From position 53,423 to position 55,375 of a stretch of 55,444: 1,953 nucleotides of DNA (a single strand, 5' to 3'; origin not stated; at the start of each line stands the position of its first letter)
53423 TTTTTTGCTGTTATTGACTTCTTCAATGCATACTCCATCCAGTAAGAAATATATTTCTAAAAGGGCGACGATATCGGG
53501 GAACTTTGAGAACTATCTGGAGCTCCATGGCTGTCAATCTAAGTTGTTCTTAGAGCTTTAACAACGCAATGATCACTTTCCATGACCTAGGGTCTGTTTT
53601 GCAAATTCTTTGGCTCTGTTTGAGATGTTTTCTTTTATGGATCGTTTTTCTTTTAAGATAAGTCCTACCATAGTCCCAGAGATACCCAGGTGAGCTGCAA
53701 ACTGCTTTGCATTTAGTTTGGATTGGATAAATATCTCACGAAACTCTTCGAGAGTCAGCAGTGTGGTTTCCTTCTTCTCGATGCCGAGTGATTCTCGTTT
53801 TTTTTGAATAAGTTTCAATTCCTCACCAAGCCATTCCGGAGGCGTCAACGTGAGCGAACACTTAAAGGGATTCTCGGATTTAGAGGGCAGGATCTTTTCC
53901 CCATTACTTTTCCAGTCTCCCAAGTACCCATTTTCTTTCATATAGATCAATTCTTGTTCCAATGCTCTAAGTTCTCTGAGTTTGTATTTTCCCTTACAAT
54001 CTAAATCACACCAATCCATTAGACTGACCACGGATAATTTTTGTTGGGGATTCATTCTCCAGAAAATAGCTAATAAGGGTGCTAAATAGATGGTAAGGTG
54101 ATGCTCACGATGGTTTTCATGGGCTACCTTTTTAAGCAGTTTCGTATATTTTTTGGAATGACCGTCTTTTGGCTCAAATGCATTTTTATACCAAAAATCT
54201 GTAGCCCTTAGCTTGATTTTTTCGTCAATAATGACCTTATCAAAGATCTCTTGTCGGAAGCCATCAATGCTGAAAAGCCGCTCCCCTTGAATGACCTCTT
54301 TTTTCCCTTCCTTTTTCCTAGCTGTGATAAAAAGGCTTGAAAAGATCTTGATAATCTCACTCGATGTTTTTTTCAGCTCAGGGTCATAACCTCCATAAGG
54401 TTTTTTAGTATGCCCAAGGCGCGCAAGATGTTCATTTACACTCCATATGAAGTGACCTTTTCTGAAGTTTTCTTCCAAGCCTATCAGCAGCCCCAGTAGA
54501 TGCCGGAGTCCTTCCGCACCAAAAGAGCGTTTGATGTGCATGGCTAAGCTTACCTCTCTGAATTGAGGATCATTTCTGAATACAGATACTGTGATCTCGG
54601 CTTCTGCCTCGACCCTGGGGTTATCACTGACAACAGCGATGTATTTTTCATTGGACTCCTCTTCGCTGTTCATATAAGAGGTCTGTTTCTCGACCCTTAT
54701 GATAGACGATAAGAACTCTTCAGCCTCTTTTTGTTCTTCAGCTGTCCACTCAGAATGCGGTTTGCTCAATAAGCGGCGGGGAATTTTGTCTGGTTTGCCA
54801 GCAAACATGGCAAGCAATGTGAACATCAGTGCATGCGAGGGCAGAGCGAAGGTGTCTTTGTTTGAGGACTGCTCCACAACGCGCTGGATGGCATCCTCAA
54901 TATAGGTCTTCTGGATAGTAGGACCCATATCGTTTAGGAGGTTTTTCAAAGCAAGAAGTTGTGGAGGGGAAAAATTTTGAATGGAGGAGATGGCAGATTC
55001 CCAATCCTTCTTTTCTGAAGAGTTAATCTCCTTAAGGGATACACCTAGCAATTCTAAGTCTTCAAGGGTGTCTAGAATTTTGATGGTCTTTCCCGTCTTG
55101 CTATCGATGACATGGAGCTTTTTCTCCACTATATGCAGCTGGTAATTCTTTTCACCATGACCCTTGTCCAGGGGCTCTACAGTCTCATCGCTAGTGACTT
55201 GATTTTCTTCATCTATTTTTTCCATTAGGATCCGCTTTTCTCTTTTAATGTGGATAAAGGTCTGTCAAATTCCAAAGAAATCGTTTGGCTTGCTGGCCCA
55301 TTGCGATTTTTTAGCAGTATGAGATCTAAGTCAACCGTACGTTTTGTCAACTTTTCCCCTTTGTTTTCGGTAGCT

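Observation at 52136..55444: Replication-origin-like module: DnaB-like helicase, HTH protein and a 1.3-kb array of 151-bp iteron-like tandem repeats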

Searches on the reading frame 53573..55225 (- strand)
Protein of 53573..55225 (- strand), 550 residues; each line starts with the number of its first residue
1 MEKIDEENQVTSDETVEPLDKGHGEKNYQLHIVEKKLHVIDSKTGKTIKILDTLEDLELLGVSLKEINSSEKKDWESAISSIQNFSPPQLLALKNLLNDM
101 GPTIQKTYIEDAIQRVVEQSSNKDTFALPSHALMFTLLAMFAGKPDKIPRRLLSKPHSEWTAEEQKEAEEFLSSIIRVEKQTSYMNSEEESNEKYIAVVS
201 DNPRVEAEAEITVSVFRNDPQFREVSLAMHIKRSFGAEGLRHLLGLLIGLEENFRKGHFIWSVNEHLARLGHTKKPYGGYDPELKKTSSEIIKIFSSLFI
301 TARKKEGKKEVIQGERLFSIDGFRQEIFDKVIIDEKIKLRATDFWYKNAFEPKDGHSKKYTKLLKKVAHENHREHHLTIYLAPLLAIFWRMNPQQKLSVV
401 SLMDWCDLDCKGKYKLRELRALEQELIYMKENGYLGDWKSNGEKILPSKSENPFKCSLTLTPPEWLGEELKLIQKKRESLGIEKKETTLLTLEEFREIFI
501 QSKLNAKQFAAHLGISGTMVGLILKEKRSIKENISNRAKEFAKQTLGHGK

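Call 11: search_protein_families(library=pfam, proteins=[window:53573-55225:-], max_evalue=0.01)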
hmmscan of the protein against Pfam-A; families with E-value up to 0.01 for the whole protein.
window:53573-55225:- (550 aa): 0 families

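Call 13: search_dna_similar(query=window:53573-55225:-, collection=plasmids, mode=protein)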
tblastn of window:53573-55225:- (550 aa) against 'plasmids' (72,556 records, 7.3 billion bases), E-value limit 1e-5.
Records with a match: 1; places in all: 1; records where one place covers at least 80% of the query: 1.
Best place of each record, by identity: 60-80% 1.
By first word of the organism name: Criblamydia 1.
By predicted mobility (MOB-suite, as given by PLSDB): non-mobilizable 1.
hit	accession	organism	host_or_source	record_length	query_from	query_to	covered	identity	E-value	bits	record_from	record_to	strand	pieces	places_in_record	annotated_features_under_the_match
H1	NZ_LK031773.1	Criblamydia sequanensis CRIB-18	-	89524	36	542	92%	74.2%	0e+0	728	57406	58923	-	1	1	hypothetical protein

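Call 14: get_annotated_region(hit=H1, flank=8000)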
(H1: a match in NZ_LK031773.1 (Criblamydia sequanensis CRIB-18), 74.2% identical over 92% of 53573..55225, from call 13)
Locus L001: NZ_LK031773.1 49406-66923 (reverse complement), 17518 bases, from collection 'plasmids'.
description: Criblamydia sequanensis CRIB-18 plasmid 1, complete sequence
organism: Criblamydia sequanensis CRIB-18 (NCBI taxid 1437425)
taxonomy: Bacteria; Chlamydiota; Chlamydiia; Parachlamydiales; Criblamydiaceae; Criblamydia; Criblamydia sequanensis; Criblamydia sequanensis CRIB-18
host: -; source: -; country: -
typing (MOB-suite, as given by PLSDB): non-mobilizable; replicon rep_cluster_1624
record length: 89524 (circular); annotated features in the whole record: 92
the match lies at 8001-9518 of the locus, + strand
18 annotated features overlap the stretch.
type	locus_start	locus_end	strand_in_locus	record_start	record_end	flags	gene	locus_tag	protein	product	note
CDS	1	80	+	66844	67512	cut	-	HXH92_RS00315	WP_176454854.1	hypothetical protein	-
CDS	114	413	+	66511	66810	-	-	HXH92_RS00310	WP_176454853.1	hypothetical protein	-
CDS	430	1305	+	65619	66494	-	-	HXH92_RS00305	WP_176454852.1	hypothetical protein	-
CDS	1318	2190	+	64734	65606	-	-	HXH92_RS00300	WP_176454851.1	hypothetical protein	-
CDS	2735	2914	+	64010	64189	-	-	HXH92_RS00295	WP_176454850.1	hypothetical protein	-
CDS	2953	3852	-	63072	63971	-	-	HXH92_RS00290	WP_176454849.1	aminoglycoside phosphotransferase family protein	GO:0016310 - phosphorylation [Evidence IEA]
CDS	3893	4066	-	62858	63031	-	-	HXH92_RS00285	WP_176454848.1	hypothetical protein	-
CDS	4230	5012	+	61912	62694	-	-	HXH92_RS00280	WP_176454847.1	ParA family protein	-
CDS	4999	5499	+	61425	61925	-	-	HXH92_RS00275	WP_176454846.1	hypothetical protein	-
CDS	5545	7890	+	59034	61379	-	-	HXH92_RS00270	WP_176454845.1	DnaB-like helicase C-terminal domain-containing protein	GO:0006260 - DNA replication [Evidence IEA]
CDS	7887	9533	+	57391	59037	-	-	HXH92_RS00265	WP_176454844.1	hypothetical protein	-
CDS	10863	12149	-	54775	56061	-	-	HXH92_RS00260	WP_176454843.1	AAA family ATPase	-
CDS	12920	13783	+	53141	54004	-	-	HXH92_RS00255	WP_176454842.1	arsenite methyltransferase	-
CDS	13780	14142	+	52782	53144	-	-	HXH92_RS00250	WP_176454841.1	metalloregulator ArsR/SmtB family transcription factor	GO:0006355 - regulation of DNA-templated transcription [Evidence IEA]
CDS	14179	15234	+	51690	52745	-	arsB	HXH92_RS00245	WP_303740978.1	ACR3 family arsenite efflux transporter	-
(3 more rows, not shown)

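Call 18: find_homologous_proteins(query=window:53573-55225:-)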
Query window:53573-55225:- (550 aa): 160 proteins with E <= 0.001 among 8000 candidates; the best 120 are listed.
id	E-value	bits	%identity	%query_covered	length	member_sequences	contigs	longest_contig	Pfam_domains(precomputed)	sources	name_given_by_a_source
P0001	0.0e+0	1221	100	100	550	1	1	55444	-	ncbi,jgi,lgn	-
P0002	1.0e-289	980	84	95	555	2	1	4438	-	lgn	-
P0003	1.1e-287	973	80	99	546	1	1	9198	-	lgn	-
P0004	1.9e-286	969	81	97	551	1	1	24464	-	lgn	-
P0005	5.6e-281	951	81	95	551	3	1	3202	-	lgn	-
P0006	3.0e-276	935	80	94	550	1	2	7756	-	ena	-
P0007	8.0e-255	865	75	92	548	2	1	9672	-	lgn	-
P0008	4.7e-254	862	75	92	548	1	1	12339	-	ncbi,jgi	jgi:hypothetical protein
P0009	4.9e-254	862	75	93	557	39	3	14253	-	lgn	-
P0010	7.9e-254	861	75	92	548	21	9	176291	-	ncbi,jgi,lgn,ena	-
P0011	1.3e-253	861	74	92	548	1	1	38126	-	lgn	-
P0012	3.4e-252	856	74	93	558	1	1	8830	-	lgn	-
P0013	4.0e-252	856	74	92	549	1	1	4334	-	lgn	-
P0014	5.1e-252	855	74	92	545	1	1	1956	-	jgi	-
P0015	1.2e-251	854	71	98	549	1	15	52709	-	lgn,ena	-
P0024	1.4e-249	847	93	73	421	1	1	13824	-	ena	-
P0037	2.8e-230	784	67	95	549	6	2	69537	-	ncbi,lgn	-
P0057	1.6e-164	567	48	98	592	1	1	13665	-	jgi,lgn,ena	-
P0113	2.0e-128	448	46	88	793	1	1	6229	PF01381.29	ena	-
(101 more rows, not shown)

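Call 24: search_dna_similar(query=L001:5545-7890:+, collection=plasmids, mode=protein, max_rows=40, rows=spread)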
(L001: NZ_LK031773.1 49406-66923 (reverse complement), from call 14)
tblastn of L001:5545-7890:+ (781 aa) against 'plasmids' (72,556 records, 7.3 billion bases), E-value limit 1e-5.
Records with a match: 1194; places in all: 1266; records where one place covers at least 80% of the query: 6.
Best place of each record, by identity: >=99% 1; <60% 1193.
By first word of the organism name: Escherichia 405; Chlamydia 111; Citrobacter 83; Pseudomonas 62; Streptomyces 52; Salmonella 39; Klebsiella 32; Providencia 27; Xanthomonas 18; Vibrio 16; and 135 more.
By predicted mobility (MOB-suite, as given by PLSDB): non-mobilizable 934; conjugative 146; mobilizable 114.
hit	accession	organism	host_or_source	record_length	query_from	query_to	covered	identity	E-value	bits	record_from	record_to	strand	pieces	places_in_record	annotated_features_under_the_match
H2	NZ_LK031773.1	Criblamydia sequanensis CRIB-18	-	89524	1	781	100%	100.0%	0e+0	1593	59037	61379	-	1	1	DnaB-like helicase C-terminal domain-containing protein | hypothetical protein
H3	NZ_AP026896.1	Aeromonas caviae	Microbe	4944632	42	450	52%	23.8%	2e-10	72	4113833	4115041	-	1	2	none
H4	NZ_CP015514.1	Vibrio vulnificus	Mactra veneriformis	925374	463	761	38%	28.4%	2e-12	79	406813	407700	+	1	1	replicative DNA helicase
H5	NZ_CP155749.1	Sphingomonas parapaucimobilis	Chinese cabbage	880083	42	370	42%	24.9%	4e-9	68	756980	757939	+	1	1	dnaG: DNA primase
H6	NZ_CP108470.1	Streptomyces sp. NBC_01259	-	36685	487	770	36%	27.6%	2e-15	89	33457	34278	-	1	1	dnaB: replicative DNA helicase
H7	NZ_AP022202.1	Klebsiella sp. WP7-S18-ESBL-04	-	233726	510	771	34%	29.7%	4e-15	88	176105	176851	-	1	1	dnaB: replicative DNA helicase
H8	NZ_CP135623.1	Citrobacter freundii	Homo sapiens,blood,blood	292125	510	771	34%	29.7%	4e-15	88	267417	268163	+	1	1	dnaB: replicative DNA helicase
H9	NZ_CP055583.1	Citrobacter freundii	culture,Freshwater sample from ...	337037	510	771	34%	29.7%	4e-15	88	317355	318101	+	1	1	dnaB: replicative DNA helicase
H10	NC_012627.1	Chlamydia trachomatis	-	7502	509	775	34%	29.0%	9e-14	83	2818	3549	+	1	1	replicative DNA helicase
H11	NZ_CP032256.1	Pseudomonas aeruginosa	-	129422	472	760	37%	26.8%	6e-16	91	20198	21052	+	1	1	dnaB: replicative DNA helicase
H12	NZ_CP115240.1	Pseudomonas aeruginosa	Homo sapiens,culture samples from human ...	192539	472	770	38%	25.6%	2e-13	82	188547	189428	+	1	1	dnaB: replicative DNA helicase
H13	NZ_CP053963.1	Bacillus cereus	-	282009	510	770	33%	29.1%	9e-16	90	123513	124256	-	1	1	dnaB: replicative DNA helicase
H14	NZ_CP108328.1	Streptomyces jietaisiensis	-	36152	510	770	33%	28.9%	3e-12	78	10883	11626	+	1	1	dnaB: replicative DNA helicase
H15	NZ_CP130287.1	Bacillus cereus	sediment,marine sediments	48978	478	770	38%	25.4%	4e-6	59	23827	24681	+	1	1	dnaB: replicative DNA helicase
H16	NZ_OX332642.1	Chlamydia gallinacea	Gallus gallus,cloacal swab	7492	509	765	33%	28.7%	8e-12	77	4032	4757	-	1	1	replicative DNA helicase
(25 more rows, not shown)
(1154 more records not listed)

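Call 28: search_protein_families(library=pfam, proteins=[L001:5545-7890:+, L001:4999-5499:+, L001:7887-9533:+, P0113, P0057], max_evalue=1)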
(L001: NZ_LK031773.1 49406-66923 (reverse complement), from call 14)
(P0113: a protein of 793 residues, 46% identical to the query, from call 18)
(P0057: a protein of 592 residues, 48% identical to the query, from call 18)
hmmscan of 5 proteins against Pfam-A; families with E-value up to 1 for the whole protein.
L001:5545-7890:+ (781 aa): 10 families
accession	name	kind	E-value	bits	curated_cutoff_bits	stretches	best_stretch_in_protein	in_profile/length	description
PF03796.21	DnaB_C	-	2.2e-33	116.2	27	1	510-775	1-251/255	DnaB-like helicase C terminal domain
PF01807.25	Zn_ribbon_DnaG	-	5e-09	36.3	24.9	1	8-101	7-93/98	CHC2 zinc finger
PF13362.12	Toprim_3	-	1.8e-05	25.5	27.2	1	261-363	2-94/95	Toprim domain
PF13662.12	Toprim_4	-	2.7e-05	24.7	25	1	259-319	1-64/85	Toprim domain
PF25199.1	nSTAND_NTPase5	-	0.0053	17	34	0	527-570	41-83/145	Novel STAND NTPase 5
PF13481.12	AAA_25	-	0.022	14.8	27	1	524-661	30-156/195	AAA domain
PF06745.19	ATPase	-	0.026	14.3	26.6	1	512-573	2-64/231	KaiC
PF14559.12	TPR_19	-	0.11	13.3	25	1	462-488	32-58/68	Tetratricopeptide repeat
PF16918.11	PknG_TPR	-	0.23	10.7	27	1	428-488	64-127/340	Protein kinase G tetratricopeptide repeat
PF13173.12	AAA_14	-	0.39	11.2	27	0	528-577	3-51/129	AAA domain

L001:4999-5499:+ (166 aa): 0 families

L001:7887-9533:+ (548 aa): 0 families

P0113 (793 aa): 8 families
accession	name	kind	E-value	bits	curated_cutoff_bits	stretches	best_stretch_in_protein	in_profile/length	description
PF01381.28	HTH_3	-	9.1e-06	26.1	23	1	751-792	8-49/55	Helix-turn-helix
PF13560.12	HTH_31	-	0.014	16.1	27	1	751-782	13-45/64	Helix-turn-helix domain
PF25284.1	DUF7874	-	0.026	15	30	0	723-749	48-74/136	Family of unknown function (DUF7874)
PF09278.17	MerR-DNA-bind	-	0.1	13.6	25.4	1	302-347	13-58/65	MerR, DNA binding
PF13936.12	HTH_38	-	0.1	12.8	27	1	746-771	14-39/44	Helix-turn-helix domain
PF13412.12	HTH_24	-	0.15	12.1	21.9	1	746-772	11-37/48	Winged helix-turn-helix DNA-binding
PF08823.16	PG_binding_2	-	0.24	12.1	21.1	1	495-526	13-44/74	Putative peptidoglycan binding domain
PF20432.4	Xre-like-HTH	-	0.27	12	25.8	0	749-787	20-58/63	Antitoxin Xre-like helix-turn-helix domain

P0057 (592 aa): 1 family
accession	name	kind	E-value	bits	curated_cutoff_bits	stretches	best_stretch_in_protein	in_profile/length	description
PF01381.28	HTH_3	-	0.0022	18.4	23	1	540-574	10-44/55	Helix-turn-helix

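Call 29: find_related_loci(query=A1, collection=genome_contigs, flank=7000)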
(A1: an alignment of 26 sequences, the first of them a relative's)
Query A1 (550 aa) in genome_contigs; peptide patterns used: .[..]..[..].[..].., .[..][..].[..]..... (x = any residue, [..] = any of these).
95 stretches matched a pattern; 24 encode a relative of the query (tblastn E <= 1e-3); 22 distinct loci.
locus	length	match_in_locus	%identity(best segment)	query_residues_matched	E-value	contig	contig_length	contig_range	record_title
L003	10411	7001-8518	75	36-542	0e+0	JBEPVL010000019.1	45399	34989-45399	MAG: Chlamydiota bacterium isolate 22E.semibin_refined.032 NODE_675_length_45399_cov_55.700666, whole genome shotgun seq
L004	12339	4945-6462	75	36-542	0e+0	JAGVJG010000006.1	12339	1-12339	MAG: Parachlamydiales bacterium isolate SW_18 c_000000146864, whole genome shotgun sequence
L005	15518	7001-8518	74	36-542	0e+0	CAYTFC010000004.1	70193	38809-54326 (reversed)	MAG TPA_asm: uncultured bacterium isolate SRP062349_co2_74 genome assembly, contig: NODE_245_length_70193_cov_80.431007,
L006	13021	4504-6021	74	36-542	0e+0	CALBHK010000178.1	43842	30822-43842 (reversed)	MAG TPA_asm: uncultured Chlamydiae bacterium isolate SRR6231132_bin.17_CONCOCT_v1.1_MAG genome assembly, contig: ERZ6502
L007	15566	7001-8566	69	24-546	0e+0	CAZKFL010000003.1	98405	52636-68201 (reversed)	MAG TPA_asm: uncultured bacterium isolate SRP219642_co7_94 genome assembly, contig: NODE_238_length_98405_cov_6.787595,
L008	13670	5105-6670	70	24-546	0e+0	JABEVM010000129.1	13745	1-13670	MAG: Chlamydiae bacterium isolate MAG 32 k99_455403, whole genome shotgun sequence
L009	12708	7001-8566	67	25-546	0e+0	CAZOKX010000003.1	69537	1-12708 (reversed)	MAG TPA_asm: uncultured bacterium isolate SRP292972_co3_130 genome assembly, contig: NODE_366_length_69537_cov_16.438675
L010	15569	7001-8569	69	23-546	0e+0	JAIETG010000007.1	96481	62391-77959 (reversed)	MAG: Rhabdochlamydiaceae bacterium isolate time.spades.CONCOCT.1kb_023 c_000000000043, whole genome shotgun sequence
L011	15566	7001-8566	69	24-546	0e+0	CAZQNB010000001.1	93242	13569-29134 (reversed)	MAG TPA_asm: uncultured bacterium isolate SRP286056_co3_62 genome assembly, contig: NODE_65_length_93242_cov_12.151051,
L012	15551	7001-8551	69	25-542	0e+0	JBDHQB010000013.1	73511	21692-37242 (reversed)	MAG: Parachlamydiaceae bacterium isolate AS-MESO-OLR.10 NODE_811_length_73511_cov_11.381676, whole genome shotgun sequen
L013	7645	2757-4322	68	24-546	0e+0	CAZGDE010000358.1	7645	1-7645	MAG TPA_asm: uncultured bacterium isolate binchicken_co311_160 genome assembly, contig: NODE_14775_length_7645_cov_6.616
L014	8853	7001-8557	69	25-546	0e+0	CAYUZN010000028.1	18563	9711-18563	MAG TPA_asm: uncultured bacterium isolate SRP292972_co3_114 genome assembly, contig: NODE_1535_length_18563_cov_4.801383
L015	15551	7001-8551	69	25-542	0e+0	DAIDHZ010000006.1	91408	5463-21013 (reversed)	MAG TPA_asm: Chlamydiae bacterium isolate clean353 NODE_6_length_91408_cov_22.746745, whole genome shotgun sequence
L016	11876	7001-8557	69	25-544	0e+0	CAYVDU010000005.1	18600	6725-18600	MAG TPA_asm: uncultured bacterium isolate SRP287051_co2_217 genome assembly, contig: NODE_5671_length_18600_cov_5.188083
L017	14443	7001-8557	68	25-544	0e+0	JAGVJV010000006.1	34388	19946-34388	MAG: Parachlamydiales bacterium isolate SW_40 c_000000120516, whole genome shotgun sequence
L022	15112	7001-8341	40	109-541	2e-106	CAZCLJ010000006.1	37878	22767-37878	MAG TPA_asm: uncultured Hyphomicrobiales bacterium isolate SRP192927_co3_222 genome assembly, contig: NODE_1956_length_3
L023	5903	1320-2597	37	77-540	6e-91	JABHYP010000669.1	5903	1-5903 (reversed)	MAG: Candidatus Latescibacterota bacterium isolate SI047_bin62 k141_1321323, whole genome shotgun sequence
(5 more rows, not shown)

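Call 30: predict_structure(alignment_id=A1)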
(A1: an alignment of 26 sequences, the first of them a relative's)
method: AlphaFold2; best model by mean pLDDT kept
length: 550 residues; sequences in the alignment: 26
mean_pLDDT: 64.6   pTM: 0.54
mean pLDDT of the five models: 64.6, 61.8, 59.3, 59.3, 58.0
residues with pLDDT >= 90: 56; 70-90: 181; 50-70: 156; < 50: 157
segments of 3 or more residues with pLDDT < 50: 1-27, 30-37, 52-55, 59-67, 121-130, 143-148, 173-185, 188-226, 299-306, 309-315, 322-330, 351-355, 479-486, 548-550
pLDDT, mean of each block of 10 residues (from residue 1): 31 26 39 48 59 50 47 57 62 71 62 65 40 56 49 60 61 46 47 41 32 35 45 67 81 75 88 86 80 60 39 51 45 67 55 55 85 86 80 77 81 91 94 91 88 90 83 61 53 91 90 90 90 88 66
secondary structure, 60 per line:
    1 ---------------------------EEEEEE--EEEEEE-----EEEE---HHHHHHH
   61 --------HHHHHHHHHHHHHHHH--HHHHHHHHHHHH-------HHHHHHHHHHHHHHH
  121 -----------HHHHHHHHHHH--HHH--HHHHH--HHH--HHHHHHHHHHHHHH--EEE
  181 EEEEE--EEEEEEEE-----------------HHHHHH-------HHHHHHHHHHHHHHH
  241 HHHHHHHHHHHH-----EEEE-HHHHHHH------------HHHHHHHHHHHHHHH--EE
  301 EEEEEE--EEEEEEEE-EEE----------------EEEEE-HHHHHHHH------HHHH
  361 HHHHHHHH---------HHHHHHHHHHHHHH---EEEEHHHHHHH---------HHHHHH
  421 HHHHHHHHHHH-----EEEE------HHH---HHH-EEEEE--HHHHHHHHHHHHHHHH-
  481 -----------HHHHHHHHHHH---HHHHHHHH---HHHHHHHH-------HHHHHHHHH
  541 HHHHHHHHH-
elements in order: E28-33 E36-41 E47-50 H54-60 H69-84 H87-98 H106-120 H132-142 H150-154 H162-175 E178-185 E188-195 H213-218 H226-252 E258-261 H263-269 H282-296 E299-306 E309-316 E318-320 E337-341 H343-350 H357-368 H378-391 E395-398 H399-405 H415-431 E437-440 E457-461 H464-479 H492-502 H506-513 H517-524 H532-549

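Call 36: find_encoding_contigs(protein=P0024, flank=8000, max_places=3)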
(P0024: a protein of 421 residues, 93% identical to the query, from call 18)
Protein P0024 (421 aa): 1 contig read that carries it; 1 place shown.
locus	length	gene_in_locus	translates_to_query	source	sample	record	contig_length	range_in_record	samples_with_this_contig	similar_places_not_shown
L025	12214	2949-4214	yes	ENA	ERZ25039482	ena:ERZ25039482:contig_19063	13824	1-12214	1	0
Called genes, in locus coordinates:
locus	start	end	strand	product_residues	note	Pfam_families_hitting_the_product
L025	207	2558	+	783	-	PF13362:Toprim_3 (weak), PF13662:Toprim_4, PF03796:DnaB_C, PF06745:ATPase (weak)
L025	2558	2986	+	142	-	-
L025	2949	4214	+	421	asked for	-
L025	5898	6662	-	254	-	PF01223:Endonuclease_NS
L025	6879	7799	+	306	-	-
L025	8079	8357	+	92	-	-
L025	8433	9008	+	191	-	PF14022:DUF4238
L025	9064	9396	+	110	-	-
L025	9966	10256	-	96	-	-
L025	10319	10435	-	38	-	-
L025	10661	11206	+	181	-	PF03389:MobA_MobL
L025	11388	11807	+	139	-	-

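Call 37: find_encoding_contigs(protein=P0004, flank=8000, max_places=3)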
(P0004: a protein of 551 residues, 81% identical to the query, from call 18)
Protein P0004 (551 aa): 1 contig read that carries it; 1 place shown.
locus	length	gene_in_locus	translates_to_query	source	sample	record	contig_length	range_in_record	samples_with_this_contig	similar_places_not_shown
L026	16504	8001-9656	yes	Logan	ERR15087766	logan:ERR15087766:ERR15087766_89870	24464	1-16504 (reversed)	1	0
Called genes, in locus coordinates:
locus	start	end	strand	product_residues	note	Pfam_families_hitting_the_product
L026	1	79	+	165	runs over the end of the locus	-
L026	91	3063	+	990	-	PF01095:Pectinesterase (faint)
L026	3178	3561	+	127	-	-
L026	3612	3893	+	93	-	-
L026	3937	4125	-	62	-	PF21983:NikA-like (weak), PF09386:ParD (weak)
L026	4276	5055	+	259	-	PF00142:Fer4_NifH, PF01656:CbiA, PF02374:ArsA_ATPase (weak), PF06564:CBP_BcsQ, PF09140:MipZ, PF10609:ParA, PF13614:AAA_31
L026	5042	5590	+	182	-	-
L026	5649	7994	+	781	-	PF01807:Zn_ribbon_DnaG (weak), PF13362:Toprim_3, PF13662:Toprim_4 (weak), PF03796:DnaB_C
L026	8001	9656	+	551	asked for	-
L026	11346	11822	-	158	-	PF24716:WapI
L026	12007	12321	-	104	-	PF01381:HTH_3 (weak)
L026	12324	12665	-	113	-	PF06296:RelE (weak)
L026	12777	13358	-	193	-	-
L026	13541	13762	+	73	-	-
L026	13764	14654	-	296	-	-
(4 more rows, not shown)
